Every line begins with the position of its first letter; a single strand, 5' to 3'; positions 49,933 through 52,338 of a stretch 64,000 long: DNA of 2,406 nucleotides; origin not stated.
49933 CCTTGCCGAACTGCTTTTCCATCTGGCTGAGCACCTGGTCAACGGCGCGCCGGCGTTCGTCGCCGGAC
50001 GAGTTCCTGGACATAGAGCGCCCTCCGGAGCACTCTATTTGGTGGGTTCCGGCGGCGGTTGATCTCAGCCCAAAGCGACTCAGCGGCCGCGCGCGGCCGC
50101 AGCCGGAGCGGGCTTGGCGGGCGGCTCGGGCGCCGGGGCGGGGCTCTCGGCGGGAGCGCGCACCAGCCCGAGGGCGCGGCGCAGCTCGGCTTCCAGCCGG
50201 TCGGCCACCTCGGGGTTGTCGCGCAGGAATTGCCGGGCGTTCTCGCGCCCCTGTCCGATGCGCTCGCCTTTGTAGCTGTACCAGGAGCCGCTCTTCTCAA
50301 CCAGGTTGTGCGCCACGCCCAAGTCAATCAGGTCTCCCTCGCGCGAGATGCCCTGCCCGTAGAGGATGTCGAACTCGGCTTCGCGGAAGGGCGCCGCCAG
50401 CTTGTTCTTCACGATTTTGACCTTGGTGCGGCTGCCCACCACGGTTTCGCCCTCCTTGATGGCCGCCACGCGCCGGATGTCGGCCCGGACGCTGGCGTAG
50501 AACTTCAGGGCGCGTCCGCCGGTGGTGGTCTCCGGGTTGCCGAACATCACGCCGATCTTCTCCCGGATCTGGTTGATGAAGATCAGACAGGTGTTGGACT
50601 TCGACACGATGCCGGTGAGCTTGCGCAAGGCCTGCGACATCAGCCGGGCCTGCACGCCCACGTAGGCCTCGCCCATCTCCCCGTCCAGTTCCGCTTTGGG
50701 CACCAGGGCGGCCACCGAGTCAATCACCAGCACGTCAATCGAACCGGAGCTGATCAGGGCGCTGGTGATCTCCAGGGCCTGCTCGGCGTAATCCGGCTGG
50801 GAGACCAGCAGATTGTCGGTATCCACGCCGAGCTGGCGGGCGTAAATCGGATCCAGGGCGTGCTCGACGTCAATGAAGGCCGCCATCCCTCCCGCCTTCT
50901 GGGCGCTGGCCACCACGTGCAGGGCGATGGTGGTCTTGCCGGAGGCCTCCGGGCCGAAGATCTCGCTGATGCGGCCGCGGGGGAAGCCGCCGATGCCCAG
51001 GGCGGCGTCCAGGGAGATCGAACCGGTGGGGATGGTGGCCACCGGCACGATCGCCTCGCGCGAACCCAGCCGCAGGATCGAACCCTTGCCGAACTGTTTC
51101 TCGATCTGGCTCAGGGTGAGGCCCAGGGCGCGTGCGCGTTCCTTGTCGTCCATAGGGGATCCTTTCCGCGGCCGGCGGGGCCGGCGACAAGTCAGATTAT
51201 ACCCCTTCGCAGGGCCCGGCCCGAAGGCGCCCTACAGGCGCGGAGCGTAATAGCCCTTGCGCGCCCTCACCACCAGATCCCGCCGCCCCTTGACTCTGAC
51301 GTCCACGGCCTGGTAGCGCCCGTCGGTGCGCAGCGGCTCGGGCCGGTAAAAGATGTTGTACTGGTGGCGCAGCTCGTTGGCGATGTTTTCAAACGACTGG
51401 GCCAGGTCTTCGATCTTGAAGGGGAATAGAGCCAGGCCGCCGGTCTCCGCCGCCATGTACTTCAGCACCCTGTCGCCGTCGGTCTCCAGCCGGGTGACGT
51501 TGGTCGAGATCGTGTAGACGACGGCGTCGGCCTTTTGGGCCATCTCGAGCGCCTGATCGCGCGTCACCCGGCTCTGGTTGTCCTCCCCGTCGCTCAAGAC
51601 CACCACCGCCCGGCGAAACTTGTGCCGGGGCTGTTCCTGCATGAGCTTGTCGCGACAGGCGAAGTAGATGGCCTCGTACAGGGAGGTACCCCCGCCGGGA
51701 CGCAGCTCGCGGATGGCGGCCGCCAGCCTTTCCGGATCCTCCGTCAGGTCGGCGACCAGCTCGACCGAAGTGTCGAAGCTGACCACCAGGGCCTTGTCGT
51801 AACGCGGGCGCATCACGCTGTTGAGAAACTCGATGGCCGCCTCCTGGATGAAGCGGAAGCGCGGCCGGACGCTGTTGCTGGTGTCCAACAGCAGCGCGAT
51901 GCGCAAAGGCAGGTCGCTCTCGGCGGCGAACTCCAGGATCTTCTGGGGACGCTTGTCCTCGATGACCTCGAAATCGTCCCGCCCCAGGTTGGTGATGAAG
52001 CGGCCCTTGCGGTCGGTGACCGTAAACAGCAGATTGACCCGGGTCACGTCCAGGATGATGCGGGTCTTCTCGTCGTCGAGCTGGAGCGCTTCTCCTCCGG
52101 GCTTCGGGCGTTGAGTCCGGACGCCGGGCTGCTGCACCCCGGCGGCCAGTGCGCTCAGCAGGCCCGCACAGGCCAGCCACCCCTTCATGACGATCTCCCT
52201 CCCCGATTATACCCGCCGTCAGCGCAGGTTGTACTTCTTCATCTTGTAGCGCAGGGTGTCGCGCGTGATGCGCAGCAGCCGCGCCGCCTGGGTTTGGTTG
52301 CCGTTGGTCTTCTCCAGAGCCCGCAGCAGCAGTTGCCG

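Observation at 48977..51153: Two intact recA genes in tandem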

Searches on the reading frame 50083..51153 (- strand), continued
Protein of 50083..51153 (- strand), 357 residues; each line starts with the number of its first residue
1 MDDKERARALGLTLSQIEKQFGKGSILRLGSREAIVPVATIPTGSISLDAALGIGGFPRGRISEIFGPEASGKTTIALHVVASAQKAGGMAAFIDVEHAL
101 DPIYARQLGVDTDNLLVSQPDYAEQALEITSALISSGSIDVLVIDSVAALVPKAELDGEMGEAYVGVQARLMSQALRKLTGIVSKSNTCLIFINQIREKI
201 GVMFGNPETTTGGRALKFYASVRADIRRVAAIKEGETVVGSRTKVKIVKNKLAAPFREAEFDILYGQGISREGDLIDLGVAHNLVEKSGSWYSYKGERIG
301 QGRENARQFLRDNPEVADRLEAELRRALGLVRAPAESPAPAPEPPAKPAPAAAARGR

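Call 30: find_encoding_contigs(protein=P0031, flank=5000, max_places=1)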
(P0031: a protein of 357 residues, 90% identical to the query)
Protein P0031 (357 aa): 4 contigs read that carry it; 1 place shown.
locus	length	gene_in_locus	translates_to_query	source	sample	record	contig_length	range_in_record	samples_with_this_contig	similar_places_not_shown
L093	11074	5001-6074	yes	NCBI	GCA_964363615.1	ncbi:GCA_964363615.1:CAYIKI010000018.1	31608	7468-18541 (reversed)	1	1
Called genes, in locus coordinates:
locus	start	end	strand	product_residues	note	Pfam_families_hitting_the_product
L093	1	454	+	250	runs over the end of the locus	PF00072:Response_reg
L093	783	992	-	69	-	-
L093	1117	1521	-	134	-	PF01850:PIN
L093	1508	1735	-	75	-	PF01954:AF2212-like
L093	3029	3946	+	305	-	PF04909:Amidohydro_2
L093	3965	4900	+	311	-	PF00092:VWA, PF13519:VWA_2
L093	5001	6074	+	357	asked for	PF00154:RecA_N, PF08423:Rad51, PF06745:ATPase (weak), PF27531:MT3502_N (weak), PF21096:RecA_C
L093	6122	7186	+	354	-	PF00154:RecA_N, PF06745:ATPase (faint), PF08423:Rad51, PF27531:MT3502_N (weak), PF21096:RecA_C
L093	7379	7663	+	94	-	PF00216:Bac_DNA_binding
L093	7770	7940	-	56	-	PF02416:TatA_B_E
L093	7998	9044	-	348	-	PF14486:DUF4432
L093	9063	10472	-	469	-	PF01408:GFO_IDH_MocA, PF22725:GFO_IDH_MocA_C3, PF02894:GFO_IDH_MocA_C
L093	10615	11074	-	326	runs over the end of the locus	PF03631:Virul_fac_BrkB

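Call 36: search_solved_structures(query=window:50083-51153:-, max_evalue=1e-60, show_alignments=0)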
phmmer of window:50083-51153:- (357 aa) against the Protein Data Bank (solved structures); distinct sequences matched with E-value up to 1e-60: 22.
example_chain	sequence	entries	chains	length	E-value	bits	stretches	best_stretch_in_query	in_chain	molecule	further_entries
3cmu_A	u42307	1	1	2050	0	2749.9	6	3-328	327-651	Protein recA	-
3cmt_A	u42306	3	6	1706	0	2289.7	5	3-328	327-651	Protein recA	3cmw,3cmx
3cmv_A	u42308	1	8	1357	0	1828.6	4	3-328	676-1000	Protein recA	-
1ubc_A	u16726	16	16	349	6.5e-149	499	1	5-342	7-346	RecA | Protein recA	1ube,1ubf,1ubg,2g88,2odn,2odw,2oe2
2zr0_A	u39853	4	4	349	1.9e-148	497.5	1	5-342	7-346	Protein recA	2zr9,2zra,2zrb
2zrc_A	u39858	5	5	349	3e-148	496.8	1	5-342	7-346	Protein recA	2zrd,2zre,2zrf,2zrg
2zrh_A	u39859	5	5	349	5.2e-148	496.1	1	5-342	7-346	Protein recA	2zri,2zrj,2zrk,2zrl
1g18_A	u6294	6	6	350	1.6e-147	494.5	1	5-340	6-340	RECA PROTEIN | RecA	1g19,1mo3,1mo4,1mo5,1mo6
4po1_A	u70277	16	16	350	3.6e-147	493.3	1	5-340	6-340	Protein RecA | Protein RecA, 1st part, 2nd part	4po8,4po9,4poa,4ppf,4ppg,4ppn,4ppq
4oqf_A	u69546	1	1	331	3.9e-146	489.9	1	5-330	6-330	Protein RecA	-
1n03_A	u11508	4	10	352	7.4e-142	475.8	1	3-328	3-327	RecA protein | REC A | Protein RecA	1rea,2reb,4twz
2rec_A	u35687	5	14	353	7.8e-142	475.8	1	3-328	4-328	RECA | Protein RecA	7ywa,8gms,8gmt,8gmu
1u94_A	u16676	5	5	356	8.1e-142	475.7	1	3-328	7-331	RecA protein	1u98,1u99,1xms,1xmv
8trg_A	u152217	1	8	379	1e-141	475.4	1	3-328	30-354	Protein RecA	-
7jy6_A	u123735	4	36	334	1.4e-141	474.9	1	3-328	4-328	Protein RecA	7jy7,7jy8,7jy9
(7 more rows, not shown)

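Call 56: list_cluster_members(proteins=[P0001, P0121, P0191, P0071, P0005, P0104, P0183])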
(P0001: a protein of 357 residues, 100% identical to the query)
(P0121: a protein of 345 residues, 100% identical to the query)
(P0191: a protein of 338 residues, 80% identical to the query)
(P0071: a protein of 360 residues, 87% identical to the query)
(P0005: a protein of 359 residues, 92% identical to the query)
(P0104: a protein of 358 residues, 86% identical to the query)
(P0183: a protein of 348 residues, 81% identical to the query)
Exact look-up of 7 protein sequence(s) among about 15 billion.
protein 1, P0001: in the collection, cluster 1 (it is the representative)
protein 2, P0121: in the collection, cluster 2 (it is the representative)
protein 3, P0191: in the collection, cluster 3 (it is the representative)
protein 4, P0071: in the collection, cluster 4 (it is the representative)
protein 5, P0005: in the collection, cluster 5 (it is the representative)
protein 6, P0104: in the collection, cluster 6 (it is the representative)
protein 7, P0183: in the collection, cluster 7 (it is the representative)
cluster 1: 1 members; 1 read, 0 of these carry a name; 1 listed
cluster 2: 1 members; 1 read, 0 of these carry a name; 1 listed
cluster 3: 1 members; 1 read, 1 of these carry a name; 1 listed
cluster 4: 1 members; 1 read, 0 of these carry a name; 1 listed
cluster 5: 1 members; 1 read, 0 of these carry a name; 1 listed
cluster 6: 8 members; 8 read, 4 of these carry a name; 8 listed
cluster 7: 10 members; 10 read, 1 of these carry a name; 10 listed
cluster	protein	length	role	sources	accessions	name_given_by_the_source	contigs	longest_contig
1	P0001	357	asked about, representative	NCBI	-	-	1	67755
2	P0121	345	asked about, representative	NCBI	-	-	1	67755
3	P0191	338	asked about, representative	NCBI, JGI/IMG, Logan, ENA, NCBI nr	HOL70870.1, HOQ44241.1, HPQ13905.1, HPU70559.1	MAG TPA: recombinase RecA [Bryobacteraceae bacterium] | recombinase RecA [Bryobacteraceae bacterium]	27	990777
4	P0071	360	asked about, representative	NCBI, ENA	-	-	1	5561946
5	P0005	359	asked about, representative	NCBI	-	-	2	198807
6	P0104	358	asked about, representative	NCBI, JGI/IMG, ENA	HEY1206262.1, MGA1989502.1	MAG: recombinase RecA [Bryobacteraceae bacterium] | recombination protein RecA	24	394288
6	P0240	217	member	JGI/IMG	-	recombination protein RecA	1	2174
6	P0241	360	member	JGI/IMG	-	recombination protein RecA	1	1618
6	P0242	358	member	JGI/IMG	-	recombination protein RecA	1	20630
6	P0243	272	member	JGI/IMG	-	-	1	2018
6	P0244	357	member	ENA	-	-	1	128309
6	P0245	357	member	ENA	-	-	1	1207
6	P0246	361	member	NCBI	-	-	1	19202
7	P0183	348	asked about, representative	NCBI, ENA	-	-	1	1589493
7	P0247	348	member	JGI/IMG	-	recombination protein RecA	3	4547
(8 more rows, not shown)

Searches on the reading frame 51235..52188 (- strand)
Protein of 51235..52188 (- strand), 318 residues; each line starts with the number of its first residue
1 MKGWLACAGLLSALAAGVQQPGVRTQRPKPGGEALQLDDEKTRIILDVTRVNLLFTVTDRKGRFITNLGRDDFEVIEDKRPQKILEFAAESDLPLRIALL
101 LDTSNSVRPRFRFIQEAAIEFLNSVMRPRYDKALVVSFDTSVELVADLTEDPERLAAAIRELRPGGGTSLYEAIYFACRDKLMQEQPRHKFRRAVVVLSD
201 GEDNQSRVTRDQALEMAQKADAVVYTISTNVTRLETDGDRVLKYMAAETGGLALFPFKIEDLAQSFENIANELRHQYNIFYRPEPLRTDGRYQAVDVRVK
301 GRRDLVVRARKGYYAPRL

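Call 5: search_protein_families(library=ncbifam, proteins=[window:51235-52188:-])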
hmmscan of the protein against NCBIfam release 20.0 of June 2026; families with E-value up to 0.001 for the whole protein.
window:51235-52188:- (318 aa): 2 families
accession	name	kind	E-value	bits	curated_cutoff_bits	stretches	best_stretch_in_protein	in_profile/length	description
TIGR03436.1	acidobact_VWFA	subfamily_domain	1.2e-65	222.2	81.25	1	46-316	5-324/324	VWA domain-containing protein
TIGR02442.1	Cob-chelat-sub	hypoth_equivalog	4e-08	32.2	779.45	1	97-237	475-616/641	putative cobaltochelatase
